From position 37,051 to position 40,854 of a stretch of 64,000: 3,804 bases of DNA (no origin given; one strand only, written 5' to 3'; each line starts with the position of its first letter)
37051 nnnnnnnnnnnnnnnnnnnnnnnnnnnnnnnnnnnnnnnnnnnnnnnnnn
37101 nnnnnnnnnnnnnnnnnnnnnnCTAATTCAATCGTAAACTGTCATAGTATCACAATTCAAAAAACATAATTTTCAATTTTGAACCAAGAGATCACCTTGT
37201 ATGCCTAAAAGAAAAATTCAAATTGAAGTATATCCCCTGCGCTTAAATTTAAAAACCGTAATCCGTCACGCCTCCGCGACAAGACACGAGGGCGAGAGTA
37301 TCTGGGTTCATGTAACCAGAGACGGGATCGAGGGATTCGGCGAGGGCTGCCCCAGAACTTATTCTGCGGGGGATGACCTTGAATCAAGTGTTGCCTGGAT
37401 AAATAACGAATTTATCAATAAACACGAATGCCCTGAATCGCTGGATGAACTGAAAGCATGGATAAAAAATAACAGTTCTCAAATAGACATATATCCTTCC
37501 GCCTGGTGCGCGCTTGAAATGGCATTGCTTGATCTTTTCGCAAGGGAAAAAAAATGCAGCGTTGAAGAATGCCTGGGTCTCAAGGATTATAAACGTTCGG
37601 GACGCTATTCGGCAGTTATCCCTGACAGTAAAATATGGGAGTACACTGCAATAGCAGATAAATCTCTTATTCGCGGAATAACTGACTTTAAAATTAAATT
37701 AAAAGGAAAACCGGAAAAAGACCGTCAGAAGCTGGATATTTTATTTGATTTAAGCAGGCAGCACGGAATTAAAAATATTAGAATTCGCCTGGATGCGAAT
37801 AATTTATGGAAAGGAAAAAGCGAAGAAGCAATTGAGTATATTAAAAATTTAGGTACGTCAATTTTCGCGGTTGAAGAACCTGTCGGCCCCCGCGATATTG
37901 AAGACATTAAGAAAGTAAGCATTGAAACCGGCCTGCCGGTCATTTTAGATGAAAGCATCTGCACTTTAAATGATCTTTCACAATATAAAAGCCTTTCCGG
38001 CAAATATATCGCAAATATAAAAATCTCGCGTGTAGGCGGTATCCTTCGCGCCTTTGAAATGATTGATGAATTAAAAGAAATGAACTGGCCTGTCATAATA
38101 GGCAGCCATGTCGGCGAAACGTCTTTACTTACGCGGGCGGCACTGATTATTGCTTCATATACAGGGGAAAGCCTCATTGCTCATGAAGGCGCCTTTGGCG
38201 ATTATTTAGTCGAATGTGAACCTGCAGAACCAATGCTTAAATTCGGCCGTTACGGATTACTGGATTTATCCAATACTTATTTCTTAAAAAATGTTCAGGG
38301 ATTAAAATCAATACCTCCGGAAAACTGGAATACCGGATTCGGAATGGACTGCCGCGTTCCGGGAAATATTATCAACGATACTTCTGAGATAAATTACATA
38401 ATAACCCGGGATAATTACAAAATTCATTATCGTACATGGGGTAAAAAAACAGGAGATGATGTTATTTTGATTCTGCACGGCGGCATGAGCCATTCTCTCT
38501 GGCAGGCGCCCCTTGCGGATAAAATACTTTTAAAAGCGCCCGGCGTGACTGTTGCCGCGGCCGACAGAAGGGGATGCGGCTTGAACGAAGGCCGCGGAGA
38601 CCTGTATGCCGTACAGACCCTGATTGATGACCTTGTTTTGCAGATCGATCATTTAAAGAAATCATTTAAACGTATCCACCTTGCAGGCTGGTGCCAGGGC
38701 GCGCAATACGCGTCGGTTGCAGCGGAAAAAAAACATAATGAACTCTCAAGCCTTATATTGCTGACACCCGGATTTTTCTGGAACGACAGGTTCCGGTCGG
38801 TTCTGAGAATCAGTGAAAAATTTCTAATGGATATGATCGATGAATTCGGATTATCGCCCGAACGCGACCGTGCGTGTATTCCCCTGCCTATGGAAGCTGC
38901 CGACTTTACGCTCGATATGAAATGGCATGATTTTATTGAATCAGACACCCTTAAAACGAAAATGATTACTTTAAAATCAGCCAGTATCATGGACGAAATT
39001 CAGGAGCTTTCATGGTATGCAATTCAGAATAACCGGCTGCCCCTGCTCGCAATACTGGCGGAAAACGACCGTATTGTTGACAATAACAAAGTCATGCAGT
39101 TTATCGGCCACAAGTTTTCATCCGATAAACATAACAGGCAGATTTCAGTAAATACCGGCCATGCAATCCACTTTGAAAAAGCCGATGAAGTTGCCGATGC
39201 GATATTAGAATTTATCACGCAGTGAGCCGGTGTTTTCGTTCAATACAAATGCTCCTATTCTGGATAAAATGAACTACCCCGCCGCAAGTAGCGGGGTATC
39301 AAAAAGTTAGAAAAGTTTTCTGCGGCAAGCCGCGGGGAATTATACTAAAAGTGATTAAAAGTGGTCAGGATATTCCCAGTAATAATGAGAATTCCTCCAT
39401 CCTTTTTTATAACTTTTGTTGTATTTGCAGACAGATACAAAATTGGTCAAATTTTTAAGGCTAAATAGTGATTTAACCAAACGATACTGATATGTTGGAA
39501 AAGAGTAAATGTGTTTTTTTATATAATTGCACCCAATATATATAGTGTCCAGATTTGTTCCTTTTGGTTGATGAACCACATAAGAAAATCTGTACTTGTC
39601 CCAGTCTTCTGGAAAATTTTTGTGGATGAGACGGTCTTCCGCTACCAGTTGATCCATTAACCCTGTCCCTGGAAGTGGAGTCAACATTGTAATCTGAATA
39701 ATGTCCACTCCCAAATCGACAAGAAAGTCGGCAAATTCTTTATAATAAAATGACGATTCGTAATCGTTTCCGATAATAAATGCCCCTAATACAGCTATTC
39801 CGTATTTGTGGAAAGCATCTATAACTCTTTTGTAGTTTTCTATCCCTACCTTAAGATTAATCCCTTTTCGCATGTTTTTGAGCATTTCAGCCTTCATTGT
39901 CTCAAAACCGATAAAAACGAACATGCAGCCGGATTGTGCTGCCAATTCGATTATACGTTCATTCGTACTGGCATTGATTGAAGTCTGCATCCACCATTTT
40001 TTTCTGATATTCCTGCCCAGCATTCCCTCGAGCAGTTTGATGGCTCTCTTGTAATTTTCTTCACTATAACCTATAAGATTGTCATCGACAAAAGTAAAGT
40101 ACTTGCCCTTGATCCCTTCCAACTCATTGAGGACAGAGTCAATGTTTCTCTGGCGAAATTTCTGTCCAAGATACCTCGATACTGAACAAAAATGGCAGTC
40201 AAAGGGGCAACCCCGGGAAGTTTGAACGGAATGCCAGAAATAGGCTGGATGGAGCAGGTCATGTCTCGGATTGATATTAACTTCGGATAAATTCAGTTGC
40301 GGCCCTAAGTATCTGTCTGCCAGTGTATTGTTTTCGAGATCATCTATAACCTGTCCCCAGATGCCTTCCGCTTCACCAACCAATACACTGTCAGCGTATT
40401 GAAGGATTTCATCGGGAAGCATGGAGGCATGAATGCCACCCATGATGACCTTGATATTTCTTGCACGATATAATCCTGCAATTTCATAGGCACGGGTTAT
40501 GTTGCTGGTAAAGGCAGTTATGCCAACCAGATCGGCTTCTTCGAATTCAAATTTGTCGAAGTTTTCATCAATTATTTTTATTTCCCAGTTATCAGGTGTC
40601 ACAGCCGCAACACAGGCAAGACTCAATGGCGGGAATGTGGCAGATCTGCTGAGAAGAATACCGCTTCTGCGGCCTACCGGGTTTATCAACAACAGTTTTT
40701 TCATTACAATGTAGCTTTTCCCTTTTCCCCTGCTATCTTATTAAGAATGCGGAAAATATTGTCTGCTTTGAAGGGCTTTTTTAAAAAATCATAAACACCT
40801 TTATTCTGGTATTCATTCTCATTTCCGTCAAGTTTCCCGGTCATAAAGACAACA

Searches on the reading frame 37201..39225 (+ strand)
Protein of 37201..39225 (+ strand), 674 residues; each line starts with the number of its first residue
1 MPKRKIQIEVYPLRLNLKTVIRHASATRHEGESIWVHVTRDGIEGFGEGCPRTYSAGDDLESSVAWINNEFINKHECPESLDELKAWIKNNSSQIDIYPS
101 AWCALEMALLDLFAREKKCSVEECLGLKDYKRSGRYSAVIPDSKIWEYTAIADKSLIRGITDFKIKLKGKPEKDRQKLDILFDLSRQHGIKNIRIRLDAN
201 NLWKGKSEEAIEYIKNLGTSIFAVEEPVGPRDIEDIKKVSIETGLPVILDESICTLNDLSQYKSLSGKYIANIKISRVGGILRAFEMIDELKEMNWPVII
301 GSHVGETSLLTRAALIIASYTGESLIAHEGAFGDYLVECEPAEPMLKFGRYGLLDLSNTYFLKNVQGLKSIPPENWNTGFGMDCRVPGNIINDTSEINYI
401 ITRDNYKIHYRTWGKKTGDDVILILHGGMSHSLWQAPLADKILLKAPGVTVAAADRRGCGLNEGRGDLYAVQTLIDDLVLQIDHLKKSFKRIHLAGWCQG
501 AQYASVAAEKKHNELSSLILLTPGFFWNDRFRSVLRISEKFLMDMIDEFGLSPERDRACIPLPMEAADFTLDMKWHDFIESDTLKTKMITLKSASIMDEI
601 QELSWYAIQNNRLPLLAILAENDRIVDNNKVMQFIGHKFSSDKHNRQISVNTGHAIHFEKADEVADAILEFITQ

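Call 7: search_protein_families(library=pfam, proteins=[window:37201-39225:+], max_evalue=0.001)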
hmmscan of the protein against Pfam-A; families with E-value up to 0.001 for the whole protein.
window:37201-39225:+ (674 aa): 5 families
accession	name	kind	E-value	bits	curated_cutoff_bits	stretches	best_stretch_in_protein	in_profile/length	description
PF13378.12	MR_MLE_C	-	2.8e-21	76.7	29.4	1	152-337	6-187/219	Enolase C-terminal domain-like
PF12146.15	Hydrolase_4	-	8.6e-21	74.8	27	1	420-660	5-238/239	Serine aminopeptidase, S33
PF00561.26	Abhydrolase_1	-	2.7e-16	60.4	25.8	1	421-661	2-245/245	alpha/beta hydrolase fold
PF12697.13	Abhydrolase_6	-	3.6e-12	47.9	26.3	1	422-667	1-217/217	Alpha/beta hydrolase family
PF02746.21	MR_MLE_N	-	3e-06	27.9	22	1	16-126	12-117/117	Mandelate racemase / muconate lactonizing enzyme, N-terminal domain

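Call 64: search_protein_families(library=ncbifam, proteins=[window:37201-39225:+], max_evalue=0.001)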
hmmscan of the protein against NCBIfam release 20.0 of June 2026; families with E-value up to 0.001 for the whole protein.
window:37201-39225:+ (674 aa): 22 families
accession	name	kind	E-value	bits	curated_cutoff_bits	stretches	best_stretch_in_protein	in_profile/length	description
TIGR01928.1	menC_lowGC_arch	equivalog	2.7e-26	92.4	200.65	1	11-304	1-284/325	o-succinylbenzoate synthase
NF042940.1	racemase_DgcA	equivalog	1.2e-17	64.2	400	1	10-319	3-286/323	N-acetyl-D-Glu racemase DgcA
TIGR01927.1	menC_gam_Gplu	equivalog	2.2e-15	56.7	130.55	1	13-319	5-280/307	o-succinylbenzoate synthase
TIGR02534.1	mucon_cyclo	subfamily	3.6e-13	49.3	334.95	1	25-288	21-282/368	muconate/chloromuconate family cycloisomerase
NF041118.1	A_G_epim_Thtga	equivalog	1.7e-12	47.1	500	1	24-322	22-310/341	L-Ala-D/L-Glu epimerase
NF050089.1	i_nPHAscl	equivalog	2.3e-12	46.6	300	1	407-522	8-116/288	intracellular short-chain-length polyhydroxyalkanoate depolymerase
NF011708.0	PRK15129.1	equivalog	3e-11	42.9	343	1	8-317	4-289/321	L-Ala-D/L-Glu epimerase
NF043002.1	HProlDhtase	equivalog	3.3e-11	42.6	500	1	36-326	36-316/366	cis-3-hydroxy-L-proline dehydratase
NF002739.0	PRK02714.1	equivalog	2.7e-09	37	259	1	96-319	82-288/320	o-succinylbenzoate synthase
NF002782.0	PRK02901.1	equivalog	2.9e-09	36.3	288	1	138-318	83-255/328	o-succinylbenzoate synthase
NF047820.1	TalGalacDh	equivalog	2.1e-08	33.5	500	1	85-287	91-290/371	L-talarate/galactarate dehydratase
NF011457.0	PRK14875.1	equivalog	6.3e-08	32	307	0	405-523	119-231/372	acetoin dehydrogenase dihydrolipoyllysine-residue acetyltransferase subunit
NF045945.1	ProImpepLactob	equivalog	1.8e-06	27.7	400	1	404-520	11-128/293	proline iminopeptidase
NF040790.2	glucon_galact_dh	equivalog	3.7e-06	26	750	0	210-319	207-315/390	bifunctional D-gluconate/D-galactonate dehydratase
TIGR02427.1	protocat_pcaD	equivalog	6.2e-06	25.8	255.85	1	407-522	1-111/251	3-oxoadipate enol-lactonase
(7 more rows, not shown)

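Call 83: search_protein_families(library=padloc, proteins=[window:37201-39222:+], max_evalue=0.001)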
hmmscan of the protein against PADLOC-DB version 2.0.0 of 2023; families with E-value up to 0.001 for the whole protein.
window:37201-39222:+ (674 aa): 0 families

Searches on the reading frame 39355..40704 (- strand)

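Call 7: search_protein_families(library=pfam, proteins=[window:39355-40704:-], max_evalue=0.001)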
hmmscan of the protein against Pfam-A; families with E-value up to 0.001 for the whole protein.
window:39355-40704:- (449 aa): 2 families
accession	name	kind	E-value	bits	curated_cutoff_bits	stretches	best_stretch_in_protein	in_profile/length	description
PF04055.27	Radical_SAM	-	2e-15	57.8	29.5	1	161-327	2-165/166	Radical SAM superfamily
PF02310.24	B12-binding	-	1.7e-14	54.1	32.1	1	16-114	4-115/121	B12 binding domain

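Call 64: search_protein_families(library=ncbifam, proteins=[window:39355-40704:-], max_evalue=0.001)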
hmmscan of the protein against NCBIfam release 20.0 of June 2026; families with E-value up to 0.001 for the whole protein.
window:39355-40704:- (449 aa): 23 families
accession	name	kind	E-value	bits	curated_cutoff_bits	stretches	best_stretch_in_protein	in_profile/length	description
TIGR04367.1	HpnR_B12_rSAM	equivalog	2.2e-25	89.2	650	1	58-349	62-369/490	hopanoid C-3 methylase HpnR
TIGR04014.1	B12_SAM_MJ_0865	equivalog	4.6e-24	85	360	1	160-357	163-362/434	methyl-coenzyme M reductase glutamine C-methyltransferase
NF050148.1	rSAM_ApyD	equivalog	1.8e-23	82.8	750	1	160-356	202-396/645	RiPP biosynthesis radical SAM protein ApyD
TIGR03471.1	HpnJ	equivalog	2.4e-23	82.8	577.6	1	157-360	197-394/472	hopanoid biosynthesis associated radical SAM protein HpnJ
TIGR02026.1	BchE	equivalog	4e-22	78.7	481.35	1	160-401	197-429/497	magnesium-protoporphyrin IX monomethyl ester anaerobic oxidative cyclase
TIGR04072.2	rSAM_ladder_B12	equivalog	4.7e-22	78.2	360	1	71-316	85-334/443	lipid biosynthesis B12-binding/radical SAM protein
TIGR04479.1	bcpD_PhpK_rSAM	subfamily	5.5e-22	77.8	600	1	159-330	243-408/504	PhpK family radical SAM P-methyltransferase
TIGR04013.1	B12_SAM_MJ_1487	hypoth_equivalog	5e-20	71.7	251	1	48-230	34-228/382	TIGR04013 family B12-binding domain/radical SAM domain-containing protein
NF038361.1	rSAM_Sden_1168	equivalog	1.1e-17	63.9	575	1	160-356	285-476/560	Sden_1168 family B12-binding radical SAM P-methyltransferase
TIGR04295.1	B12_rSAM_oligo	hypoth_equivalog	1.4e-14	53.6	400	1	160-348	203-379/422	TIGR04295 family B12-binding domain-containing radical SAM protein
NF033070.1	rSAM_AprD4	equivalog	2.5e-14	53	500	1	58-351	91-388/456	AprD4 family radical SAM diol-dehydratase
NF045585.1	rSAM_slr0320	equivalog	1e-13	50.7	775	1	154-306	232-386/511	photosystem II high light acclimation radical SAM protein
TIGR01125.1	TIGR01125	equivalog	1.6e-09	37.4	356.95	1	78-343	62-328/432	30S ribosomal protein S12 methylthiotransferase RimO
NF040542.1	rSAM_RCCLKC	equivalog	3.2e-09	36.5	450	1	158-333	181-352/423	arsinothricin biosynthesis radical SAM protein ArsL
TIGR04428.1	B12_rSAM_trp_MT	equivalog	1.8e-08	33.3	500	1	159-349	218-417/558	tryptophan 2-C-methyltransferase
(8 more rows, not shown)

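Call 83: search_protein_families(library=padloc, proteins=[window:39358-40704:-], max_evalue=0.001)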
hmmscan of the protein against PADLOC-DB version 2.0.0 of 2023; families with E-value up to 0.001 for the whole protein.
window:39358-40704:- (449 aa): 1 family
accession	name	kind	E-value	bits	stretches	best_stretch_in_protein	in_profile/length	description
PDLC04689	PDC-M51A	-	2.3e-05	21.4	1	54-351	68-372/420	-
